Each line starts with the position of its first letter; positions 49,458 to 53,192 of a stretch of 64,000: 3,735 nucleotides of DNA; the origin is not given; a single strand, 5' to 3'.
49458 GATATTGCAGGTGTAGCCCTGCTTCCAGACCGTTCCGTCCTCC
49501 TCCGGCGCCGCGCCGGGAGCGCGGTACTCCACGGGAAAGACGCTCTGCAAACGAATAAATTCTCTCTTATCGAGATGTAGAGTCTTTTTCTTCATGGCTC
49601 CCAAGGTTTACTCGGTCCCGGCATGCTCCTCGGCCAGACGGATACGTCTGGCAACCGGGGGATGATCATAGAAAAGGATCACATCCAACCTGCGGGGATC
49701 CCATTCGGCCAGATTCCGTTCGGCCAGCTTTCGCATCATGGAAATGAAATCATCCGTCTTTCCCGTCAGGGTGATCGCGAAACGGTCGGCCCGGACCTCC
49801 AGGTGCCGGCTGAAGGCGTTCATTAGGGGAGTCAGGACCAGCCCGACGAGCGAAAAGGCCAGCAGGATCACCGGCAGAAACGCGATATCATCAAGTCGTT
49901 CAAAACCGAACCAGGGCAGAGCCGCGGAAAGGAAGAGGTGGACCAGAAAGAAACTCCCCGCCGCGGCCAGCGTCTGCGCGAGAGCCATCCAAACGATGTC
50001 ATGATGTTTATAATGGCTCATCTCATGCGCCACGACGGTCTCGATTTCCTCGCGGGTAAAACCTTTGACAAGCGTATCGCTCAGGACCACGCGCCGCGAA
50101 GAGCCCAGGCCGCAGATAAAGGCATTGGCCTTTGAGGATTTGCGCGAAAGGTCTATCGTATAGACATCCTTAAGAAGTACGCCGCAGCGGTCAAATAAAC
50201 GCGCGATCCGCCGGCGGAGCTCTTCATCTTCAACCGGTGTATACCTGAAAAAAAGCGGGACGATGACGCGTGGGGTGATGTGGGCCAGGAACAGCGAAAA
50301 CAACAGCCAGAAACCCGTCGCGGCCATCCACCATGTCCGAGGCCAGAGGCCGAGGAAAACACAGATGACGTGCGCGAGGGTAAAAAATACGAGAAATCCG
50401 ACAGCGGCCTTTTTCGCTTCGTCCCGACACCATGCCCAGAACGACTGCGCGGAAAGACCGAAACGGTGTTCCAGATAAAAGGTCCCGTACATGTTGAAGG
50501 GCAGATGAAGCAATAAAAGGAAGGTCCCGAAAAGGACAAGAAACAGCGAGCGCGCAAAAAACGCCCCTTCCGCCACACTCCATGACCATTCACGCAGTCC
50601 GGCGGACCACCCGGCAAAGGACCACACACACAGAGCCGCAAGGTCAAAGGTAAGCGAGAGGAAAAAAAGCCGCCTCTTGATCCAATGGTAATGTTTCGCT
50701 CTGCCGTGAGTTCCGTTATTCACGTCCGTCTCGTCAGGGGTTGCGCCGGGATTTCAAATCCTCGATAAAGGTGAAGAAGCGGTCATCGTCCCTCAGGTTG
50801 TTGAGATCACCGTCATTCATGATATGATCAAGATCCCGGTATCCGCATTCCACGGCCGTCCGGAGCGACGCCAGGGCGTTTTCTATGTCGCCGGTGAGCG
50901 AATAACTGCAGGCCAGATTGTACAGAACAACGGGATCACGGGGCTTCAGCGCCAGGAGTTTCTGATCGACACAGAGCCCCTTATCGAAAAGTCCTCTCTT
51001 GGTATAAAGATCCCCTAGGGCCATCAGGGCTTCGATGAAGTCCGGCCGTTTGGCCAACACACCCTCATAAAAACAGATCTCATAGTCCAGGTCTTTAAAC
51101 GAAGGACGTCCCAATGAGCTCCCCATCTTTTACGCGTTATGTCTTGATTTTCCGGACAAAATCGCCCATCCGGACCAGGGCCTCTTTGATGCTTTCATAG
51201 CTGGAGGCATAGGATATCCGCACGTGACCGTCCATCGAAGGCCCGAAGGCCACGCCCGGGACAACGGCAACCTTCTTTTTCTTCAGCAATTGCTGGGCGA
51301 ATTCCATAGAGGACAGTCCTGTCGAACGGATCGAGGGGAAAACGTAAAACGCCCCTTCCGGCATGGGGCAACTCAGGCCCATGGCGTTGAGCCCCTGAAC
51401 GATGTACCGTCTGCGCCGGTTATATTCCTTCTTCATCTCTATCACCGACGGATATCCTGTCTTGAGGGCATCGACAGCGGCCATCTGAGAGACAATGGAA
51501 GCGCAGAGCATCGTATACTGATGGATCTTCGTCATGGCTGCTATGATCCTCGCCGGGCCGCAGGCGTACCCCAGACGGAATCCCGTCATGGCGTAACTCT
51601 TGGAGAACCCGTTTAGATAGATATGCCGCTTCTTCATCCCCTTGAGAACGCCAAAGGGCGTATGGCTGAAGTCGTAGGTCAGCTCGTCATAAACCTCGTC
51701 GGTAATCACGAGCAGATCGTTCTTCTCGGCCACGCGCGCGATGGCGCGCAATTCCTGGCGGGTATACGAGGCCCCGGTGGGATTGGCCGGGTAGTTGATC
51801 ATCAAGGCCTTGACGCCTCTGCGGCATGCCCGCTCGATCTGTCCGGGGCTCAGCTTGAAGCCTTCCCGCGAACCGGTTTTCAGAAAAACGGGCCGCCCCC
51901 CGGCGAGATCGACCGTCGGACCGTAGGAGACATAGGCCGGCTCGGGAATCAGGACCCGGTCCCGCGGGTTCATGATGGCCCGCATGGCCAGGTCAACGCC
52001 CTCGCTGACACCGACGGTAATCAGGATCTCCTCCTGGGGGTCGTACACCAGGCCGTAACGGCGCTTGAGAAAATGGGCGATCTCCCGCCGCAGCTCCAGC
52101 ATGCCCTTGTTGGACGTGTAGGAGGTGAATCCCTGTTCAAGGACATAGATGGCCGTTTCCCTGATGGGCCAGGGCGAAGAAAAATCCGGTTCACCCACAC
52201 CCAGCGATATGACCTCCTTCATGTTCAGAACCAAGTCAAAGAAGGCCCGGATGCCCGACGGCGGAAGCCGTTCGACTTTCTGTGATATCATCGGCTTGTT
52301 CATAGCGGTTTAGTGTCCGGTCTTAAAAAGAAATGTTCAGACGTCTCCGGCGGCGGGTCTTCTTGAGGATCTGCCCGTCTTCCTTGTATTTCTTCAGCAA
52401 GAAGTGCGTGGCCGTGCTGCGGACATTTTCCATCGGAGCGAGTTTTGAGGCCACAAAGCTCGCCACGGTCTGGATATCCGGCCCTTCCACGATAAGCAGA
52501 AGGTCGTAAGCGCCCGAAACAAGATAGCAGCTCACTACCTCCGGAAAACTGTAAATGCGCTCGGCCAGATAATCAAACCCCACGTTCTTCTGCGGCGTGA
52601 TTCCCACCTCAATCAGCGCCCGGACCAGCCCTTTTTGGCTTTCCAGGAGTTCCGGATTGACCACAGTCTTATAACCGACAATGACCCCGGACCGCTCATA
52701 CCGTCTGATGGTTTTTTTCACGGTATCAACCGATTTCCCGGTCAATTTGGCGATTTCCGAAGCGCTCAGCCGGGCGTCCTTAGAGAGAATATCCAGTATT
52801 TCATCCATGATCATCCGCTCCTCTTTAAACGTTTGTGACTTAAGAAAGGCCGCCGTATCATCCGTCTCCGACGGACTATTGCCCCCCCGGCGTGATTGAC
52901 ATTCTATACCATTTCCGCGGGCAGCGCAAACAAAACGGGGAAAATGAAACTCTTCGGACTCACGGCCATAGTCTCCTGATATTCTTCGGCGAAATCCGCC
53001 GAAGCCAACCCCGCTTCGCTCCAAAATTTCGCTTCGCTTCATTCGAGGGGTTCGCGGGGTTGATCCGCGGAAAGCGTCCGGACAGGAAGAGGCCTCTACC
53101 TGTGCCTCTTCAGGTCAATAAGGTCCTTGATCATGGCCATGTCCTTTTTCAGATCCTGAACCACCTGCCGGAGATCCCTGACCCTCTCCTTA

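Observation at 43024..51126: Candidate undescribed c-di-GMP-gated trans-envelope module: TPR / M48 protease / PilZ-TM-coiled-coil protein / M1-peptidase::Omp85 barrel / GT-C-TPR glycosyltransferase-like protein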

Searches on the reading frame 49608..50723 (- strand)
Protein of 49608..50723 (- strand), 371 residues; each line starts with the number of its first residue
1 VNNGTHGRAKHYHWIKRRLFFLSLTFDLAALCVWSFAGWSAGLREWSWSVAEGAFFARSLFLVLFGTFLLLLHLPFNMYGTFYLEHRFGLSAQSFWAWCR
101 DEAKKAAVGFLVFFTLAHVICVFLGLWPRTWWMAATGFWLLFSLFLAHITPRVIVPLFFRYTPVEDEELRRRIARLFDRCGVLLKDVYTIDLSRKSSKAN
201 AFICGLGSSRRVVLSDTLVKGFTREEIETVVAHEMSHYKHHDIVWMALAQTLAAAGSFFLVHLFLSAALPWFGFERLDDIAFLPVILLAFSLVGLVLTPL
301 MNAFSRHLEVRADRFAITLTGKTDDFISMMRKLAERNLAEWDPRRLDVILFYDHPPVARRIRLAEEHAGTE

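Call 4: search_protein_families(library=pfam, proteins=[window:49608-50723:-], max_evalue=0.01)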
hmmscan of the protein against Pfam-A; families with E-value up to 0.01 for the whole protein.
window:49608-50723:- (371 aa): 4 families
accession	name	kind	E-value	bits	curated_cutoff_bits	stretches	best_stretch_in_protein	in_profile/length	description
PF01435.24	Peptidase_M48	-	5.2e-31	108.4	20.3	1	164-366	2-184/186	Peptidase family M48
PF16491.10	Peptidase_M48_N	-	1e-25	91.1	27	1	3-158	21-177/179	CAAX prenyl protease N-terminal, five membrane helices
PF05569.17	Peptidase_M56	-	2.1e-07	30.9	31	1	196-253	163-219/296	BlaR1 peptidase M56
PF10263.15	SprT-like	-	0.00035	20.8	25.6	1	199-238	31-72/108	SprT-like family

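Call 5: search_protein_families(library=ncbifam, proteins=[window:49608-50723:-], max_evalue=0.01)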
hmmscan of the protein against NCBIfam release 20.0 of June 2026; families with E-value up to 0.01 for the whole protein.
window:49608-50723:- (371 aa): 10 families
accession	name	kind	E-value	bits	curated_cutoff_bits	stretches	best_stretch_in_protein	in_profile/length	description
NF002669.0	PRK02391.1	equivalog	2.5e-17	63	341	1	167-334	77-240/298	zinc metalloprotease HtpX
NF003965.0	PRK05457.1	equivalog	6.3e-16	58.6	245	1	195-340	101-246/285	protease HtpX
NF003425.0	PRK04897.1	equivalog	2e-15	56.8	355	1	197-341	106-258/298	zinc metalloprotease HtpX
NF002826.0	PRK03001.1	equivalog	8.1e-14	51.4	369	1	168-335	69-228/285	zinc metalloprotease HtpX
NF002363.0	PRK01345.1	equivalog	7.3e-12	45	422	1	166-335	66-228/318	zinc metalloprotease HtpX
NF002775.0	PRK02870.1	equivalog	4.3e-10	39.4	285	1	196-335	141-280/338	zinc metalloprotease HtpX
NF002322.0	PRK01265.1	equivalog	9e-10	38.5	275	1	208-334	121-248/325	zinc metalloprotease HtpX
NF002839.0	PRK03072.1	equivalog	6.4e-08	32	412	1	198-334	99-233/291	zinc metalloprotease HtpX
NF033109.1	sensor_MecR1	exception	8.3e-05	21.3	1200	1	190-249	162-220/585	beta-lactam sensor/signal transducer MecR1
NF000326.1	blaR1_generic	equivalog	0.0023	16.4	400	1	170-244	140-213/585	BlaR1 family beta-lactam sensor/signal transducer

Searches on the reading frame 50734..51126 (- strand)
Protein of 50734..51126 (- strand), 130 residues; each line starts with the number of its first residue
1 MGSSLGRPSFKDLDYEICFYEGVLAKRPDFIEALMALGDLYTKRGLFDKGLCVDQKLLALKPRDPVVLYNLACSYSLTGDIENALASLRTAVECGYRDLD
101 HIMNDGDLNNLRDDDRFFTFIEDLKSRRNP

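Call 4: search_protein_families(library=pfam, proteins=[window:50734-51126:-], max_evalue=0.01)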
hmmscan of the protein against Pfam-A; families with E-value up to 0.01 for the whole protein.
window:50734-51126:- (130 aa): 13 families
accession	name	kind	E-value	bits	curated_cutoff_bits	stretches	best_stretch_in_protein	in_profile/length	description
PF13431.12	TPR_17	-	4.7e-08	33.1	24.4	1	55-85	3-33/34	Tetratricopeptide repeat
PF13181.12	TPR_8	-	5.1e-06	26.7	25.7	1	67-93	3-29/34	Tetratricopeptide repeat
PF00515.34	TPR_1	-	6.3e-06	26.2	27.8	1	67-93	3-29/34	Tetratricopeptide repeat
PF14559.12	TPR_19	-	1.6e-05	25.6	25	0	20-49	14-43/68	Tetratricopeptide repeat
PF07719.23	TPR_2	-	1.9e-05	24.8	27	0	67-93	3-29/34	Tetratricopeptide repeat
PF13414.12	TPR_11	-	2.4e-05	24.4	26.8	0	20-44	17-41/42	TPR repeat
PF22316.2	ABhydrolase-like_N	-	4.1e-05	23.8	27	1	68-127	39-101/106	A/B hydrolase-like, N-terminal domain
PF13176.12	TPR_7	-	0.00014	22.1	27.9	0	68-92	2-26/36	Tetratricopeptide repeat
PF13371.12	TPR_9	-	0.00052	20.4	35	1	40-93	4-57/73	Tetratricopeptide repeat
PF13424.12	TPR_12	-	0.0036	17.9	30.1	0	32-93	4-73/77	Tetratricopeptide repeat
PF13174.12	TPR_6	-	0.0042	18.1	26.3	0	67-92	2-27/33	Tetratricopeptide repeat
PF13432.12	TPR_16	-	0.0068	17.3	32.7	0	20-65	20-65/65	Tetratricopeptide repeat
PF11846.14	Wzy_C_2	-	0.0081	16.6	28.5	1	33-90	115-171/191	Virulence factor membrane-bound polymerase, C-terminal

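Call 5: search_protein_families(library=ncbifam, proteins=[window:50734-51126:-], max_evalue=0.01)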
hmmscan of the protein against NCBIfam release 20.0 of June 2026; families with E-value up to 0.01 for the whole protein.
window:50734-51126:- (130 aa): 7 families
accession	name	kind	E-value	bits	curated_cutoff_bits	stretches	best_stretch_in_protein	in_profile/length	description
NF047558.1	TPR_END_plus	domain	1.5e-17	63.3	32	1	68-118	2-52/56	TPR end-of-group domain-containing protein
NF040959.1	MamA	equivalog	1.9e-05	24.2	200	1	17-94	91-168/204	magnetosome protein MamA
TIGR02917.1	PEP_TPR_lipo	equivalog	0.00019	19.4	312.2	1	27-93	597-663/899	XrtA/PEP-CTERM system TPR-repeat protein PrsT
NF033762.1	social_mot_Tgl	equivalog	0.0005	19.5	225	1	9-99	78-176/252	social motility TPR repeat lipoprotein Tgl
NF052415.1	T3SS_chap_SctY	equivalog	0.00072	20.1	70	1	31-93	6-68/106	type III secretion apparatus assembly chaperone SctY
NF008755.0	PRK11788.1-3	equivalog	0.0049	16.3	430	1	23-79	62-122/388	lipopolysaccharide assembly protein LapB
TIGR00540.1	TPR_hemY_coli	hypoth_equivalog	0.0071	15.1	142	1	16-86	311-380/385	heme biosynthesis-associated TPR protein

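Call 31: find_related_loci(query=A2, collection=metagenome_contigs, flank=10000)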
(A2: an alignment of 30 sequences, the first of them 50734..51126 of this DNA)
Query A2 (130 aa) in metagenome_contigs; peptide patterns used: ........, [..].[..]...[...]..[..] (x = any residue, [..] = any of these).
600 stretches matched a pattern (row limit reached: there are more); 334 encode a relative of the query (tblastn E <= 1e-3); the best 80 are kept; 80 distinct loci.
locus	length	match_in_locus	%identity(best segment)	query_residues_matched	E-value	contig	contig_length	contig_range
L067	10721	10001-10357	55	12-130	6e-44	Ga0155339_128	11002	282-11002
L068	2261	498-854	55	12-130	4e-44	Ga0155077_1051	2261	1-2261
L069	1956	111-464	54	12-129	4e-42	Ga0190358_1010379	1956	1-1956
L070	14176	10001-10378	52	1-128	2e-41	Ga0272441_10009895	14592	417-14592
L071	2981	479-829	56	11-127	2e-41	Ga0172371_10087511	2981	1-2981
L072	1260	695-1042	53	12-127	3e-42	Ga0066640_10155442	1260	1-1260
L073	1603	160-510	54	12-128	2e-41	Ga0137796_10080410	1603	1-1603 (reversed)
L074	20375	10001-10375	50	4-128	1e-40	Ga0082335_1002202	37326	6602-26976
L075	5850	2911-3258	55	12-127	4e-40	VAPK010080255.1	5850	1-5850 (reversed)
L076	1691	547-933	50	2-128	4e-40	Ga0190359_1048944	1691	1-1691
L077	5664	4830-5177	53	12-127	6e-39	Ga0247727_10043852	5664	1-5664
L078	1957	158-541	48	3-130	5e-39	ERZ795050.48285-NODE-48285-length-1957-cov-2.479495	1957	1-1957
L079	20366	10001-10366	51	9-130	2e-38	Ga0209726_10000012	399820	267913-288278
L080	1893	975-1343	54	6-127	8e-39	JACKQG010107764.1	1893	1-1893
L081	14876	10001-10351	55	12-128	6e-38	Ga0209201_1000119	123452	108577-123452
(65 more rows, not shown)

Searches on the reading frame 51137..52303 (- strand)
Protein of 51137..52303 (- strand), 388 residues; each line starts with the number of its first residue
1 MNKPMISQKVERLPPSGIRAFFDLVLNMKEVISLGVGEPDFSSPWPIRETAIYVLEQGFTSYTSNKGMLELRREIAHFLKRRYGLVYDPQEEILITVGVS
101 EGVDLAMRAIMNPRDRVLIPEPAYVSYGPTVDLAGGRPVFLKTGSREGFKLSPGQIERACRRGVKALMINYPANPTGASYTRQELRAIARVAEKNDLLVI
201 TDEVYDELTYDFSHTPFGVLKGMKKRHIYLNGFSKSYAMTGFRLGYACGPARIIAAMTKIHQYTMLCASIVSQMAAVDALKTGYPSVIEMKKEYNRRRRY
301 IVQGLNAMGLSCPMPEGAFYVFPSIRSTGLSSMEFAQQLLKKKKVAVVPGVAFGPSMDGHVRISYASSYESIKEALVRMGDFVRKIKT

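Call 4: search_protein_families(library=pfam, proteins=[window:51137-52303:-], max_evalue=0.01)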
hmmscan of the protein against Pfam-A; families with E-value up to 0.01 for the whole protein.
window:51137-52303:- (388 aa): 3 families
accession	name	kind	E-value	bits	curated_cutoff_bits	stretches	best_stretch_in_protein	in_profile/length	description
PF00155.27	Aminotran_1_2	-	7.6e-68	229.8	19.7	1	30-377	2-359/361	Aminotransferase class I and II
PF01276.26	OKR_DC_1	-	0.0013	18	27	1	86-211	78-185/417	Orn/Lys/Arg decarboxylase, major domain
PF01041.23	DegT_DnrJ_EryC1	-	0.0015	18.2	19.8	1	100-202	49-145/360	DegT/DnrJ/EryC1/StrS aminotransferase family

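Call 5: search_protein_families(library=ncbifam, proteins=[window:51137-52303:-], max_evalue=0.01)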
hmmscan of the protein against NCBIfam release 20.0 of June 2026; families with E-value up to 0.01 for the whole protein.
window:51137-52303:- (388 aa): 76 families (the best 25 are shown)
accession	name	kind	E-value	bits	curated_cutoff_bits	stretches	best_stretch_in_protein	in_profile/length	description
NF005816.0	PRK07682.1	equivalog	1.2e-159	531.1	620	1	2-387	2-387/390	aminotransferase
NF005817.0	PRK07683.1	equivalog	7.3e-120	400.2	575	1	5-386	4-384/387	aminotransferase A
NF005588.0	PRK07309.1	equivalog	7.7e-110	367.4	576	1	7-386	8-389/391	pyridoxal phosphate-dependent aminotransferase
NF041364.1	GntC_guanitoxin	equivalog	9.5e-102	340.5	415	1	32-382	1-356/356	guanitoxin biosynthesis PLP-dependent (S)-gamma-hydroxy-L-arginine cyclodehydratase GntC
NF041091.1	asp_aminotase_Arch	equivalog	9.4e-101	337.3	550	1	27-383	25-375/376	aspartate aminotransferase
NF006229.0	PRK08361.1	equivalog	3.4e-89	299.6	624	1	3-382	7-387/391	aspartate aminotransferase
NF004975.0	PRK06348.1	equivalog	1.4e-86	290.9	549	1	1-379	1-379/384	pyridoxal phosphate-dependent aminotransferase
NF004769.0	PRK06107.1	equivalog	2.2e-82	277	617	1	24-385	28-400/402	aspartate transaminase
NF004770.0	PRK06108.1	subfamily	9.6e-79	265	422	1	4-385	11-394/396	pyridoxal phosphate-dependent aminotransferase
NF005601.0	PRK07337.1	equivalog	7.7e-78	262.3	496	1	27-383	33-392/394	pyridoxal phosphate-dependent aminotransferase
TIGR03540.1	DapC_direct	equivalog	4.6e-76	256.2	593.25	1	28-380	28-381/383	LL-diaminopimelate aminotransferase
NF006756.0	PRK09276.1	subfamily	7.1e-76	255.6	507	1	28-381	30-384/387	LL-diaminopimelate aminotransferase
NF005855.0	PRK07777.1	equivalog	8.4e-75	252.5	553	1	10-380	7-385/391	pyridoxal phosphate-dependent aminotransferase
NF006230.0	PRK08363.1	equivalog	1.2e-72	244.9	534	1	30-385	31-394/398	alanine aminotransferase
NF006514.0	PRK08960.1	equivalog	1.6e-72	244.5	554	1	27-383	30-385/388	pyridoxal phosphate-dependent aminotransferase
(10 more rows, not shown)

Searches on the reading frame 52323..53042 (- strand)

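Call 4: search_protein_families(library=pfam, proteins=[window:52323-53042:-], max_evalue=0.01)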
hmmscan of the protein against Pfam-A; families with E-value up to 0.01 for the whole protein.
window:52323-53042:- (239 aa): 12 families
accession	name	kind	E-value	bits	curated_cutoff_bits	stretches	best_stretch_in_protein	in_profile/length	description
PF01037.27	AsnC_trans_reg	-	7.8e-17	61.4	25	1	146-217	3-72/73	Lrp/AsnC ligand binding domain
PF13412.12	HTH_24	-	1.2e-09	38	21.9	1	81-121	7-47/48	Winged helix-turn-helix DNA-binding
PF13404.12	HTH_AsnC-type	-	5.6e-07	29.7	27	1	82-116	8-42/42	AsnC-type helix-turn-helix domain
PF13384.12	HTH_23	-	6.7e-06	26.2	24.6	1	87-120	14-46/50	Homeodomain-like domain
PF13551.12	HTH_29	-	4.2e-05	24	28.1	1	87-120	8-41/64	Winged helix-turn helix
PF08734.17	GYD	-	0.0004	20.8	31.4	1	168-197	36-65/91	GYD domain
PF13518.12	HTH_28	-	0.00073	20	25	0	92-120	13-41/52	Helix-turn-helix domain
PF05732.17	RepL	-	0.0021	18.1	20.3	1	82-133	64-120/164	Firmicute plasmid replication protein (RepL)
PF08281.18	Sigma70_r4_2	-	0.0025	17.9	25.7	1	92-114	27-49/54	Sigma-70, region 4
PF07900.17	DUF1670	-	0.0035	17.2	25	1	86-125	100-140/220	Protein of unknown function (DUF1670)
PF13545.12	HTH_Crp_2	-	0.0062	16.9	27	0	91-134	22-68/70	Crp-like helix-turn-helix domain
PF12840.13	HTH_20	-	0.0066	16.8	27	0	81-121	8-48/51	Helix-turn-helix domain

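Call 5: search_protein_families(library=ncbifam, proteins=[window:52323-53042:-], max_evalue=0.01)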
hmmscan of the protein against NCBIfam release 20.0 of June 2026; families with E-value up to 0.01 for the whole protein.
window:52323-53042:- (239 aa): 8 families
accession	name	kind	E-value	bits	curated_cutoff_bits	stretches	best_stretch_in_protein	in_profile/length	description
NF008370.0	PRK11169.1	equivalog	1e-18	67.5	233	1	70-228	7-162/164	leucine-responsive transcriptional regulator Lrp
NF041395.1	TranRegLrpA1_Halo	equivalog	2.5e-15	56.7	250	1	79-218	7-140/142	HTH-type transcriptional regulator LrpA1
NF040820.1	trans_reg_LrpA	equivalog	1.5e-13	50.8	250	1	82-219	9-140/141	HTH-type transcriptional regulator LrpA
NF040947.1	trans_reg_LysM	equivalog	4.3e-13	49.2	180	1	81-219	7-136/136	HTH-type transcriptional regulator LysM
NF008384.0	PRK11179.1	equivalog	1.9e-12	47.3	227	1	80-216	12-143/153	transcriptional regulator AsnC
NF053758.1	ChrTpTrnRegChrS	equivalog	4.6e-12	46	250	1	79-221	16-152/158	chromate efflux transcriptional regulator ChrS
NF041396.1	TranRegLrp_Halo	equivalog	1.8e-07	31.1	190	1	80-224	8-145/149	HTH-type transcriptional regulator Lrp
TIGR02944.1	suf_reg_Xantho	equivalog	0.0071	16.7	110.65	0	87-125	21-59/130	SUF system Fe-S cluster assembly regulator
